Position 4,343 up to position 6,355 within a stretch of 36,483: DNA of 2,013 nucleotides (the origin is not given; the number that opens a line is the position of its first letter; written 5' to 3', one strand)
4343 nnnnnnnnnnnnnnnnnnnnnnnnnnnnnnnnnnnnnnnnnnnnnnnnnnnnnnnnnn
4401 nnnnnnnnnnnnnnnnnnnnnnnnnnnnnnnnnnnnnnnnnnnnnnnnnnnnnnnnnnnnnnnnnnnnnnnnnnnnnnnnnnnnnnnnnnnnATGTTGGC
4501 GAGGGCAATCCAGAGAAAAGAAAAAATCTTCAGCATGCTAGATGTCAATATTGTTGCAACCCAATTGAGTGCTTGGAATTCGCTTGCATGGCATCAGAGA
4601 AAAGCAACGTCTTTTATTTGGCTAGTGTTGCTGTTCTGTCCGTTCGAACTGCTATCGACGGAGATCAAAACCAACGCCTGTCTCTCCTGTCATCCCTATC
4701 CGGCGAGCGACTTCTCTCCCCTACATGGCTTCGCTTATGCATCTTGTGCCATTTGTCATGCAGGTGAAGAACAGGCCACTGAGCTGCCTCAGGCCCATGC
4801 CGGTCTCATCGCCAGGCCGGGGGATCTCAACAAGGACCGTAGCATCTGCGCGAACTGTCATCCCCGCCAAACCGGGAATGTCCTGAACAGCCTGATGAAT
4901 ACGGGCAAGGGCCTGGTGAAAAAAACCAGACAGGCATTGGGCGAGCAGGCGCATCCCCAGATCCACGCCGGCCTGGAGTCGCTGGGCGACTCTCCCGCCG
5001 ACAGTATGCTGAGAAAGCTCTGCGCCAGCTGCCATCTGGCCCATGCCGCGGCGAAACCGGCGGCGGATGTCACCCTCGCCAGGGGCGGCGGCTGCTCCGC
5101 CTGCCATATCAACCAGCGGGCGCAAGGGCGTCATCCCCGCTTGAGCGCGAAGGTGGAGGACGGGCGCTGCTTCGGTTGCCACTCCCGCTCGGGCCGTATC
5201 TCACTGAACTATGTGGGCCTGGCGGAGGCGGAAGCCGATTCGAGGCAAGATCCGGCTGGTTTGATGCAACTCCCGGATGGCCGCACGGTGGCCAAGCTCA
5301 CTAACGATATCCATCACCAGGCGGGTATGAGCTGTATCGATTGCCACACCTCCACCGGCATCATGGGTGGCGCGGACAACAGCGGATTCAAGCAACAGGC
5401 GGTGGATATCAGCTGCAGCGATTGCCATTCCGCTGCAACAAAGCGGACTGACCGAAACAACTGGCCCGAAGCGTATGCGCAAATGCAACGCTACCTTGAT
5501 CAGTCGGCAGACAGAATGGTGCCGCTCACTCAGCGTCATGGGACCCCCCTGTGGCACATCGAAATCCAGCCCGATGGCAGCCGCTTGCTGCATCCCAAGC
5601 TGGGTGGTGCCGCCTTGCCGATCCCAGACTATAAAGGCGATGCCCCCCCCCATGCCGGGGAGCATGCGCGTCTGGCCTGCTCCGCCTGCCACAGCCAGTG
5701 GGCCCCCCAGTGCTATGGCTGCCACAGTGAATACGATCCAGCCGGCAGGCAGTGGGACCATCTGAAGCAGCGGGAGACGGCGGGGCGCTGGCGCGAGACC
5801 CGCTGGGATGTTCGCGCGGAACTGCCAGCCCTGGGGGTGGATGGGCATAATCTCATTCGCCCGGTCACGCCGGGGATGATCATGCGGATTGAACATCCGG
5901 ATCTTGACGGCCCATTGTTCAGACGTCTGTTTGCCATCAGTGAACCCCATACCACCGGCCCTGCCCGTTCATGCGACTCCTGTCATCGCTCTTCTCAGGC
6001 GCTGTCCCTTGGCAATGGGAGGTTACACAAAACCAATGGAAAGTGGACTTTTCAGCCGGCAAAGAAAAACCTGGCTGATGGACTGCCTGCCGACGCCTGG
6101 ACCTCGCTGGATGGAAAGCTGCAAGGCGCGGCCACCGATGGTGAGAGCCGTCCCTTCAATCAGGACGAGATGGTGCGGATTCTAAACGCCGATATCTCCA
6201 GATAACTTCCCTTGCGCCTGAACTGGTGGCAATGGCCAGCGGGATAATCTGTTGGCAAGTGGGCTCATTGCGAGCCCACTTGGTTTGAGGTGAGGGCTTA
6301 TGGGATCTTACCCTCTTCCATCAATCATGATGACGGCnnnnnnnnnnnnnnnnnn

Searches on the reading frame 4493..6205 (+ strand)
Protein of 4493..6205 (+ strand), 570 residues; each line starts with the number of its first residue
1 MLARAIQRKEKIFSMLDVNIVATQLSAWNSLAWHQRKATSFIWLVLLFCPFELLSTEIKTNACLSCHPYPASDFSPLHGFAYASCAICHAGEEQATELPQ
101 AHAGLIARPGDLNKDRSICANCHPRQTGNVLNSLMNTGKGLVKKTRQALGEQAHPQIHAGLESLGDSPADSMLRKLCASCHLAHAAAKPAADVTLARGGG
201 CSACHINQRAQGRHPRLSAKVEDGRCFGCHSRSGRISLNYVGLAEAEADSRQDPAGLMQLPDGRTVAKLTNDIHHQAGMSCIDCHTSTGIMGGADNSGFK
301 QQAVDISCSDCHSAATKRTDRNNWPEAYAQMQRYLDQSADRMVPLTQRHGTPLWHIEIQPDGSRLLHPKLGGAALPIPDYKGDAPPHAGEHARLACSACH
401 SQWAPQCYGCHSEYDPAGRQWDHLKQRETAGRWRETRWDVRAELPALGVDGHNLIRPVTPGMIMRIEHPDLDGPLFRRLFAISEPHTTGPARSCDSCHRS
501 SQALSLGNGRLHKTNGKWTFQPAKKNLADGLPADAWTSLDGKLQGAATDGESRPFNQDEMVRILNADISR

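Call 3: search_protein_families(library=pfam, proteins=[window:4493-6205:+], max_evalue=0.1)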
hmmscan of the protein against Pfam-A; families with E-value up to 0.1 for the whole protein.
window:4493-6205:+ (570 aa): 5 families
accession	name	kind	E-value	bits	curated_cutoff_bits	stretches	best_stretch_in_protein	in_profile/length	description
PF14522.11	Cytochrome_C7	-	1.2e-09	38.2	24.8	2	271-319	5-55/67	Cytochrome c7 and related cytochrome c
PF14537.11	Cytochrom_c3_2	-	7.6e-08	33.2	25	2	61-125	7-66/79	Cytochrome c3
PF09699.15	Paired_CXXCH_1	-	2.2e-05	24.5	20.6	1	197-232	5-38/41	Doubled CXXCH motif (Paired_CXXCH_1)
PF02085.21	Cytochrom_CIII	-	0.00014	22.6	22.9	0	268-330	22-71/101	Class III cytochrome C family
PF22113.1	Mtrc-MtrF_II-IV_dom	-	0.00022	21.3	30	0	83-129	82-132/176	Outer membrane cytochrome MtrC/MtrF-like, domains II/IV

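Call 4: search_protein_families(library=ncbifam, proteins=[window:4493-6205:+], max_evalue=0.1)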
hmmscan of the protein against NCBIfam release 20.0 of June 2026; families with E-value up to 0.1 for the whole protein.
window:4493-6205:+ (570 aa): 7 families
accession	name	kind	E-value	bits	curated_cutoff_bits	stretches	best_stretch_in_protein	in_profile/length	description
NF040943.1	cytoc3_ExtM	equivalog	1.5e-60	205.2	800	1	51-566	10-569/599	selenite/tellurite reduction operon c-type cytochrome ExtM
NF040968.1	FeS_ExtO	equivalog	4.7e-16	58.6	200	2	391-503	222-343/416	selenite/tellurite reduction operon b-type cytochrome iron-sulfur cluster-binding subunit ExtO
NF040967.1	cytc_ExtN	equivalog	5.3e-16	58.5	200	2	391-503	222-344/415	selenite/tellurite reduction operon c-type cytochrome ExtN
NF041028.1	decahem_GSU2203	exception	0.00018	20.8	325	1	274-319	97-139/317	GSU2203 family decaheme c-type cytochrome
TIGR03508.1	decahem_SO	subfamily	0.00019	21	192.2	2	84-235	4-155/258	DmsE family decaheme c-type cytochrome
NF040971.1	cytc_ExtS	equivalog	0.00072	18.9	100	1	45-107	10-64/262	selenite/tellurite reduction operon c-type cytochrome lipoprotein ExtS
NF045722.1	c3_cytochr_TmcA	equivalog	0.0097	15.8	114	2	264-329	41-103/125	acidic tetraheme cytochrome c3 TmcA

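Call 9: find_homologous_proteins(query=window:4493-6205:+, max_evalue=0.00001)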
Query window:4493-6205:+ (570 aa): 2344 proteins with E <= 0.00001 among 8000 candidates; the best 120 are listed.
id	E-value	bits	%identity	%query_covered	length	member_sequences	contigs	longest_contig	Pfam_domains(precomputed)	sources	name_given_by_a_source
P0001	0.0e+0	1240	100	92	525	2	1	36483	PF09699.16,PF14537.12,PF14522.12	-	-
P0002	1.7e-265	900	73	91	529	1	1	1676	PF09699.16,PF14537.12,PF14522.12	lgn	-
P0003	9.5e-259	878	68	94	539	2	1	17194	PF14537.12,PF14522.12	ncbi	ncbi:MAG: hypothetical protein ABFS39_13000 [Pseudomonadota bacterium]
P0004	6.9e-258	875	71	89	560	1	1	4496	PF09699.16,PF14537.12,PF14522.12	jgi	jgi:hypothetical protein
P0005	1.7e-247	841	66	93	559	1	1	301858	PF09699.16,PF14537.12,PF14522.12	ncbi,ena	-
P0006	1.3e-245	835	68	91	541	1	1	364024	PF09699.16,PF14537.12,PF14522.12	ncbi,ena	-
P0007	5.1e-243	826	64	93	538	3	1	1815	PF09699.16,PF14537.12,PF02085.22,PF14522.12,PF22113.2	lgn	-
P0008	1.1e-242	825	68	91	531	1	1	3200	PF09699.16,PF14537.12,PF14522.12,PF22113.2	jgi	jgi:hypothetical protein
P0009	1.6e-239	815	66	91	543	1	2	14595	PF14537.12,PF14522.12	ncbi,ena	-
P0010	1.3e-237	808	66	93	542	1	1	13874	PF09699.16,PF14537.12,PF14522.12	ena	-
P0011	1.4e-236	805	65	91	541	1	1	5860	PF09699.16,PF14537.12,PF14522.12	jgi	jgi:hypothetical protein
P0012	3.7e-235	800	65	91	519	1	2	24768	PF09699.16,PF14537.12,PF14522.12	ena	-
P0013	6.7e-235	799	64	94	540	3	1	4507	PF09699.16,PF14537.12,PF14522.12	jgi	-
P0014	4.0e-234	797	65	90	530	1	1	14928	PF09699.16,PF14537.12,PF14522.12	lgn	-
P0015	2.0e-229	781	63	92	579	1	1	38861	PF09699.16,PF14537.12,PF14522.12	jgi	jgi:hypothetical protein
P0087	1.6e-153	531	50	90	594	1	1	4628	PF14537.12,PF14522.12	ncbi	-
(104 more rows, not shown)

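Call 14: find_related_loci(query=A1, collection=genome_contigs, flank=10000)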
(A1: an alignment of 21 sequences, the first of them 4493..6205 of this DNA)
Query A1 (570 aa) in genome_contigs; peptide patterns used: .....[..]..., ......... (x = any residue, [..] = any of these).
560 stretches matched a pattern; 464 encode a relative of the query (tblastn E <= 1e-3); the best 80 are kept; 80 distinct loci.
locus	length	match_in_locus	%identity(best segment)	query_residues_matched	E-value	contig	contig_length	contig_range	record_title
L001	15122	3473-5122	67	15-568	0e+0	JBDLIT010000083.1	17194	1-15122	MAG: Pseudomonadota bacterium isolate MAG046 MAG046_83, whole genome shotgun sequence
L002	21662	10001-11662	65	13-570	0e+0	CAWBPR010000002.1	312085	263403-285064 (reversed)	MAG: uncultured Gammaproteobacteria bacterium isolate MFD03804.bin.2.3 genome assembly, contig: contig_11682, whole geno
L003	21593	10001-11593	66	40-568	0e+0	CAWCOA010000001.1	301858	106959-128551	MAG: uncultured Gammaproteobacteria bacterium isolate MFD03804.bin.1.37 genome assembly, contig: contig_12094, whole gen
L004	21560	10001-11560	68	51-568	0e+0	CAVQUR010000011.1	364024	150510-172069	MAG: uncultured Gammaproteobacteria bacterium isolate MFD09964.bin.3.18 genome assembly, contig: contig_4453, whole geno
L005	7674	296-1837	57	58-566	0e+0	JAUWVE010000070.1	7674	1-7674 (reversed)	MAG: Gammaproteobacteria bacterium isolate CSMAG_2624 CSMAG_2624_k141_3838724_length_7674_cov_11.5359, whole genome shot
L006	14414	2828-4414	55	43-566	0e+0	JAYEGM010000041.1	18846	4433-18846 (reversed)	MAG: Pseudomonadota bacterium isolate MAG246 MAG246_41, whole genome shotgun sequence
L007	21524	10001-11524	55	63-566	0e+0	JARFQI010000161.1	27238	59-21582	MAG: Arenicellales bacterium isolate MAG_Ve_Sed_20 k141_5165779, whole genome shotgun sequence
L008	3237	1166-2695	55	60-566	0e+0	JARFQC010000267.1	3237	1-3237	MAG: Arenicellales bacterium isolate MAG_Ve_Sed_14 k141_1532837, whole genome shotgun sequence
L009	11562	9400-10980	53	43-566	0e+0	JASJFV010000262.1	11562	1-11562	MAG: Gammaproteobacteria bacterium isolate ChSd.bin.21 ChesSed_k141_2148628, whole genome shotgun sequence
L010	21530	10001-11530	50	60-568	3e-161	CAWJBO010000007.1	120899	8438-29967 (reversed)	MAG: uncultured Gammaproteobacteria bacterium isolate MFD03551.bin.2.73 genome assembly, contig: contig_38269, whole gen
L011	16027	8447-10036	47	40-568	1e-160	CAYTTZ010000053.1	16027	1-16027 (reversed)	MAG TPA_asm: uncultured Woeseiaceae bacterium isolate SRP155585_co2_238 genome assembly, contig: NODE_2097_length_16027_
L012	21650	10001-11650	47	17-566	4e-158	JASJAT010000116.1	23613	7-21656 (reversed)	MAG: Arenicellales bacterium isolate MO_035.B17 MO_035.c_1228, whole genome shotgun sequence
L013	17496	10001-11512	48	61-570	2e-156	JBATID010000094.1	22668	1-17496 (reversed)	MAG: Woeseiaceae bacterium isolate MFD10279_ilm_asm_bin40 k127_115061, whole genome shotgun sequence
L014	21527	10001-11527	51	61-566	3e-156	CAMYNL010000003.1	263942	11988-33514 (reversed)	MAG: uncultured Gammaproteobacteria bacterium isolate FO_Gamma_078.1 genome assembly, contig: scaffold_7, whole genome s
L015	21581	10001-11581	48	40-565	5e-156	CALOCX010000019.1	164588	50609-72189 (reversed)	MAG: uncultured Gammaproteobacteria bacterium isolate LOGT_bin.0252 genome assembly, contig: contig_46398, whole genome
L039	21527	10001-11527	50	57-564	5e-145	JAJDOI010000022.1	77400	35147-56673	MAG: Thiogranum sp. isolate MASpbin.12 k141_932780, whole genome shotgun sequence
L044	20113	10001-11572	46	47-566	1e-143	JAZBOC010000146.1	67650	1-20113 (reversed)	MAG: Wenzhouxiangella sp. isolate bin.754 k117_6965467, whole genome shotgun sequence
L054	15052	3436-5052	46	35-566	2e-140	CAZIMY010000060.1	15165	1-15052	MAG TPA_asm: uncultured Wenzhouxiangella sp. isolate binchicken_co13_238 genome assembly, contig: NODE_5846_length_15165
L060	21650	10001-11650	45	6-564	7e-138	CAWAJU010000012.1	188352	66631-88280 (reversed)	MAG: uncultured beta proteobacterium isolate MFD02416.bin.1.304 genome assembly, contig: contig_52927, whole genome shot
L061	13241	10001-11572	46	40-569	1e-137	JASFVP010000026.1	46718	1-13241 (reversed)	MAG: Chromatiales bacterium isolate D1105M20metaG_Bin_5_2 D1105M20metaG_FD_scaffold_153_c1, whole genome shotgun sequenc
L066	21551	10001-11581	47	40-568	4e-136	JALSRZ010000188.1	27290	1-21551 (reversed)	MAG: Thiohalobacter sp. isolate 356-308_metabat2_scaf2bin.017 356-308_scaffold_946_c1, whole genome shotgun sequence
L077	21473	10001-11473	43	44-540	1e-115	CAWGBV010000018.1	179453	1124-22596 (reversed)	MAG: uncultured Gammaproteobacteria bacterium isolate MFD03804.bin.2.81 genome assembly, contig: contig_74684, whole gen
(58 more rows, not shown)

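Call 17: search_protein_families(library=pfam, proteins=[L001:5213-5866:-, L001:5868-6899:-, L001:6896-7441:-, L001:7442-9640:-, L001:9637-10431:-, L001:10422-10934:-, L002:13488-14138:+, L004:11596-12300:+], max_evalue=0.001)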
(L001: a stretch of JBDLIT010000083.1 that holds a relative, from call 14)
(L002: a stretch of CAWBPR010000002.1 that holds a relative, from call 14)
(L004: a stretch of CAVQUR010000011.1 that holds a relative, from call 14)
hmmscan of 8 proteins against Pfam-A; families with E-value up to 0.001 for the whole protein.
L001:5213-5866:- (217 aa): 1 family
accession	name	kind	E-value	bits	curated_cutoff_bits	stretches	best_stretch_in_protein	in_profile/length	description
PF00581.25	Rhodanese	-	5.9e-17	62.4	22.2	1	54-146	2-101/102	Rhodanese-like domain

L001:5868-6899:- (343 aa): 2 families
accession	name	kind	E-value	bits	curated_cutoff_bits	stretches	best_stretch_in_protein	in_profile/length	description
PF03916.19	NrfD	-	7.5e-41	141.2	25.8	1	25-316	10-309/313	Polysulphide reductase, NrfD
PF14589.11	NrfD_2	-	5.1e-16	59.7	27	1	161-318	121-275/281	Polysulfide reductase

L001:6896-7441:- (181 aa): 12 families
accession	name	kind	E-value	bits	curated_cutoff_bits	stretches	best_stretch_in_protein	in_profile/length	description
PF13247.11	Fer4_11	-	1.2e-24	86.8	26.2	1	52-146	3-98/100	4Fe-4S dicluster domain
PF12838.12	Fer4_7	-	1.8e-15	57.5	27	2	14-75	2-52/52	4Fe-4S dicluster domain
PF13237.11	Fer4_10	-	1.1e-14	54.5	25.5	2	7-72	2-53/53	4Fe-4S dicluster domain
PF12797.12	Fer4_2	-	8.9e-14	50.8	24.5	2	85-104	3-22/22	4Fe-4S binding domain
PF00037.32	Fer4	-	9.1e-14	51.1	21.1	2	86-106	2-22/24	4Fe-4S binding domain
PF13187.11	Fer4_9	-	1.5e-13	50.9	27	3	14-75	2-51/52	4Fe-4S dicluster domain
PF12837.12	Fer4_6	-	4.5e-12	45.7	25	2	84-106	1-23/24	4Fe-4S binding domain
PF12798.12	Fer4_3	-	2.5e-06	28.3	27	0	92-106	1-15/15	4Fe-4S binding domain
PF14697.11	Fer4_21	-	3.2e-06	27.6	35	0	56-105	5-55/59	4Fe-4S dicluster domain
PF25160.1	LdpA_Fe-S-bd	-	3.3e-06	27.2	27.6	1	65-105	7-41/49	LdpA Fe-S cluster-binding domain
PF12800.12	Fer4_4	-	3.5e-06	27.3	24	1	90-105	2-17/17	4Fe-4S binding domain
PF13534.11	Fer4_17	-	0.00015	22.7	22.2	0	58-105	1-59/61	4Fe-4S dicluster domain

L001:7442-9640:- (732 aa): 3 families
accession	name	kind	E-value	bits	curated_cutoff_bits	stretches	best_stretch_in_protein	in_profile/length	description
PF00384.28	Molybdopterin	-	7.8e-40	137.4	24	1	95-510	1-350/353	Molybdopterin oxidoreductase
PF01568.27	Molydop_binding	-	1e-07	32.4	26.8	1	604-693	2-93/110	Molydopterin dinucleotide binding domain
PF04879.21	Molybdop_Fe4S4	-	1.2e-05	25.7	22.7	1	39-86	2-49/55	Molybdopterin oxidoreductase Fe4S4 domain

L001:9637-10431:- (264 aa): 2 families
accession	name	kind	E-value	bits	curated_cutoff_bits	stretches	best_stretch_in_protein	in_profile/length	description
PF04143.19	Sulf_transp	-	2.5e-17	63.8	27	1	46-226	12-194/310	Sulphur transport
PF20398.3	DUF6691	-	3.8e-05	24.4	27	1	21-141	5-131/142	Family of unknown function (DUF6691)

L001:10422-10934:- (170 aa): 1 family
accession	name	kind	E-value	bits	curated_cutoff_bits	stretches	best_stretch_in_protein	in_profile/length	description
PF04143.19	Sulf_transp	-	6.7e-21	75.6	27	1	6-159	176-309/310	Sulphur transport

L002:13488-14138:+ (216 aa): 0 families

L004:11596-12300:+ (234 aa): 0 families

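Call 18: search_protein_families(library=ncbifam, proteins=[L001:5213-5866:-, L001:5868-6899:-, L001:6896-7441:-, L001:7442-9640:-, L001:9637-10431:-, L001:10422-10934:-, L002:13488-14138:+, L004:11596-12300:+], max_evalue=0.001)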
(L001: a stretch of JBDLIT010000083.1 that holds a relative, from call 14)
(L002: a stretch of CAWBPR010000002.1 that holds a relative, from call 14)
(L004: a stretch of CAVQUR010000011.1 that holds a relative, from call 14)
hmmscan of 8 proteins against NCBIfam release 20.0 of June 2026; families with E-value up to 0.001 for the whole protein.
L001:5213-5866:- (217 aa): 9 families
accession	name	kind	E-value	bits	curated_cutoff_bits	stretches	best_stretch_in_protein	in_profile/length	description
NF005902.0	PRK07878.1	equivalog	3.2e-13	49.4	647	1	42-152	280-388/392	adenylyltransferase/sulfurtransferase MoeZ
NF006444.0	PRK08762.1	equivalog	5e-10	38.6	449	1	44-162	9-125/387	molybdopterin-synthase adenylyltransferase MoeB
NF005646.0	PRK07411.1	equivalog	2e-07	30.5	633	1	44-154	276-388/390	molybdopterin-synthase adenylyltransferase MoeB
NF041203.1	rhodanese_LYCAU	equivalog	8e-07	28.8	115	1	42-146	13-118/126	rhodanese-related (seleno)protein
NF008750.0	PRK11784.1-2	equivalog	9.2e-06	25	241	0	64-92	12-40/346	tRNA 2-selenouridine(34) synthase MnmH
NF045521.1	rhoda_near_glyco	subfamily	1.1e-05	25.3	145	1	45-145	13-109/144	rhodanese homology domain-containing protein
NF001195.0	PRK00162.1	equivalog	3.8e-05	23.9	102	1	51-149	6-101/108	thiosulfate sulfurtransferase GlpE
NF045694.1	seleno_TsoB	exception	0.00013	20.2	805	1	41-160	34-165/572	rhodanese/DsbD fusion-like selenoprotein TsoB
TIGR03167.1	tRNA_sel_U_synt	equivalog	0.00043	19.8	219.75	0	69-92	4-27/311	tRNA 2-selenouridine(34) synthase MnmH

L001:5868-6899:- (343 aa): 3 families
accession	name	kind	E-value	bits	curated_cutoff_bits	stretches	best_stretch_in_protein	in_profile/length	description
TIGR03148.1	cyt_nit_nrfD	equivalog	2.2e-28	99.5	347.6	1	25-318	9-314/316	cytochrome c nitrite reductase subunit NrfD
NF011568.0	PRK14992.1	equivalog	1.3e-14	54.3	314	1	28-295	22-271/341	tetrathionate reductase subunit TtrC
NF045798.1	DsrP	equivalog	1.4e-06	28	350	1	142-212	138-208/346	sulfate reduction electron transfer complex DsrMKJOP subunit DsrP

L001:6896-7441:- (181 aa): 50 families (the best 25 are shown)
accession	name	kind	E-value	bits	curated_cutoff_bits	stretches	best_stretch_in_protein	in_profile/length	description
TIGR03149.1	cyt_nit_nrfC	equivalog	1.7e-50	171.4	377.6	1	2-179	36-215/225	cytochrome c nitrite reductase Fe-S protein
NF041715.1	arsenate_red_ArrB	equivalog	2.8e-47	161.2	450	2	4-106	2-103/233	arsenate respiratory reductase iron-sulfur subunit ArrB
NF045797.1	DsrO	equivalog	2.9e-45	154.5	200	1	3-181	42-235/235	sulfate reduction electron transfer complex DsrMKJOP subunit DsrO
NF011569.0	PRK14993.1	equivalog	1.5e-43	149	416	1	4-180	43-222/244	tetrathionate reductase subunit TtrB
TIGR02951.1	DMSO_dmsB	equivalog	7.7e-37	126.8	214.1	1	4-150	1-155/161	DMSO/selenate family reductase complex B subunit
TIGR03478.1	DMSO_red_II_bet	subfamily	5.7e-35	120.8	480.7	1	35-180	107-253/321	DMSO reductase family type II enzyme, iron-sulfur subunit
NF042979.1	EthbenzDh_ebdB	equivalog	1.1e-31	110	740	1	37-180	131-275/354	ethylbenzene dehydrogenase subunit beta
NF041782.1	mnquin_red_QrcC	equivalog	2.2e-28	99.5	400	2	5-109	1-118/239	menaquinone reductase iron-sulfur cluster-binding subunit QrcC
TIGR01582.1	FDH-beta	equivalog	9e-26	90.6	334.7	1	3-166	20-203/283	formate dehydrogenase subunit beta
NF008134.0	PRK10882.1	equivalog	8.8e-23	80.9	263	1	53-151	107-211/329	hydrogenase 2 operon protein HybA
TIGR01660.1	narH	equivalog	1.1e-21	76.8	524.05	1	35-159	159-283/492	nitrate reductase subunit beta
NF038355.1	FDH3_beta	equivalog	3.2e-21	76.2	240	1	7-123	5-122/180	formate dehydrogenase FDH3 subunit beta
NF045715.1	sulf_resp_HmcB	equivalog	7.9e-20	71.2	420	1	5-148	37-198/307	sulfate respiration complex iron-sulfur protein HmcB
NF009408.0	PRK12769.1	equivalog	5e-16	58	1003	1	7-164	5-159/659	formate-dependent uric acid utilization protein AegA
NF009451.0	PRK12809.1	equivalog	5.2e-16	58.1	1154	1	8-166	6-153/639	formate-dependent uric acid utilization protein YgfT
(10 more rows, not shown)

L001:7442-9640:- (732 aa): 27 families (the best 25 are shown)
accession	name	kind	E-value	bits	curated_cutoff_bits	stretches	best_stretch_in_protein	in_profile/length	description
NF012032.0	PRK15488.1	equivalog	2.2e-132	442.6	694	2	1-558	3-569/759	thiosulfate reductase PhsA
TIGR01591.1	Fdh-alpha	equivalog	2.5e-65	220.8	666.25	2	43-361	1-316/672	formate dehydrogenase subunit alpha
TIGR02166.1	dmsA_ynfE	subfamily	1.3e-63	215.3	777.7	1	1-694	1-763/794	DMSO/selenate family reductase complex A subunit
NF047855.1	AssmNtatRedNasC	equivalog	4.8e-47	160.7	1100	2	39-346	19-326/708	assimilatory nitrate reductase catalytic subunit NasC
NF011566.1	PRK14990.1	exception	3.9e-40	137.6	1600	1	73-680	98-769/814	dimethylsulfoxide reductase subunit A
TIGR03479.1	DMSO_red_II_alp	subfamily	5.1e-39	134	984.75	3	74-278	99-303/913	molybdopterin-dependent oxidoreductase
NF041884.1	selenate_YnfF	exception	6.7e-37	126.8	1650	2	78-361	88-396/798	selenate/tellurate reductase subunit YnfF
NF041714.1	arsenate_red_ArrA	equivalog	1.1e-36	126.3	1600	2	39-285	49-299/848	arsenate respiratory reductase molybdopterin-containing subunit ArrA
NF041885.1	selenate_YnfE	exception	1.3e-36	125.7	1675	2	78-361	91-403/805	selenate/tellurate reductase subunit YnfE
NF041783.2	mnquin_red_QrcB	equivalog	4.2e-33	114.5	440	1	35-542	47-529/695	menaquinone reductase molybdopterin-binding-like subunit QrcB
TIGR00509.1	bisC_fam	subfamily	4.3e-33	114.5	1017.55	2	219-361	195-342/772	molybdopterin guanine dinucleotide-containing S/N-oxide reductase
NF011682.0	PRK15102.1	equivalog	1.2e-26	93.1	909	2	230-361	259-395/829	trimethylamine-N-oxide reductase TorA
TIGR01553.1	formate-DH-alph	equivalog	5.6e-26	90.6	814.2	2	184-284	207-306/1009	formate dehydrogenase-N subunit alpha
TIGR02164.1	torA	equivalog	1.7e-25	89.3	1465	2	96-361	100-391/824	trimethylamine-N-oxide reductase TorA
NF041513.1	formate_DH_Act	exception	5e-23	80.9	1400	2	193-283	207-296/1067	formate dehydrogenase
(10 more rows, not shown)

L001:9637-10431:- (264 aa): 2 families
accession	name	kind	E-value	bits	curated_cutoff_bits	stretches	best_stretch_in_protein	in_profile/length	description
NF033796.1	selen_YedE_FdhT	exception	7.2e-05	22.1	350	1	57-184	250-375/387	selenium metabolism membrane protein YedE/FdhT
NF052577.1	ThSTportTsuASprch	equivalog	0.00058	19.3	400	1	20-227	3-208/330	thiosulfate transporter TsuA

L001:10422-10934:- (170 aa): 3 families
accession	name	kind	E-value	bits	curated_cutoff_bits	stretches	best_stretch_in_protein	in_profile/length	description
NF033796.1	selen_YedE_FdhT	exception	2.3e-10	40.2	350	1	18-169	18-162/387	selenium metabolism membrane protein YedE/FdhT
NF052577.1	ThSTportTsuASprch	equivalog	6e-09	35.7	400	1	68-165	236-327/330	thiosulfate transporter TsuA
NF041049.1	thio_trans_TsuA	exception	0.00024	20.3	645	1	52-165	228-335/348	thiosulfate utilization transporter TsuA/YeeE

L002:13488-14138:+ (216 aa): 0 families

L004:11596-12300:+ (234 aa): 0 families

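Call 21: search_solved_structures(query=A1, max_evalue=0.01)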
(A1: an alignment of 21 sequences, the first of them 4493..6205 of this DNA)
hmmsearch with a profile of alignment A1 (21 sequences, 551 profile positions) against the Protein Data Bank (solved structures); distinct sequences matched with E-value up to 0.01: 6.
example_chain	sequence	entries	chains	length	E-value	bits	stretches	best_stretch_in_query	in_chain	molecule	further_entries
1qdb_A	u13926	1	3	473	6.1e-05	24.6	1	246-365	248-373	CYTOCHROME C NITRITE REDUCTASE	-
6v0a_A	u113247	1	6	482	0.00038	22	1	246-312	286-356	Nitrite reductase (cytochrome; ammonia-forming)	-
1fs7_A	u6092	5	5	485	0.0038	18.7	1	246-296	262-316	CYTOCHROME C NITRITE REDUCTASE | Cytochrome c-552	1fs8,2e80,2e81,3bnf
1fs9_A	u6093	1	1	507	0.0045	18.5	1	246-296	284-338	CYTOCHROME C NITRITE REDUCTASE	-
3bng_A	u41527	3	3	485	0.0046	18.5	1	246-296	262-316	Cytochrome c-552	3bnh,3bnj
8bcx_A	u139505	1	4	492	0.0057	18.1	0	246-292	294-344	Nitrite reductase (cytochrome; ammonia-forming)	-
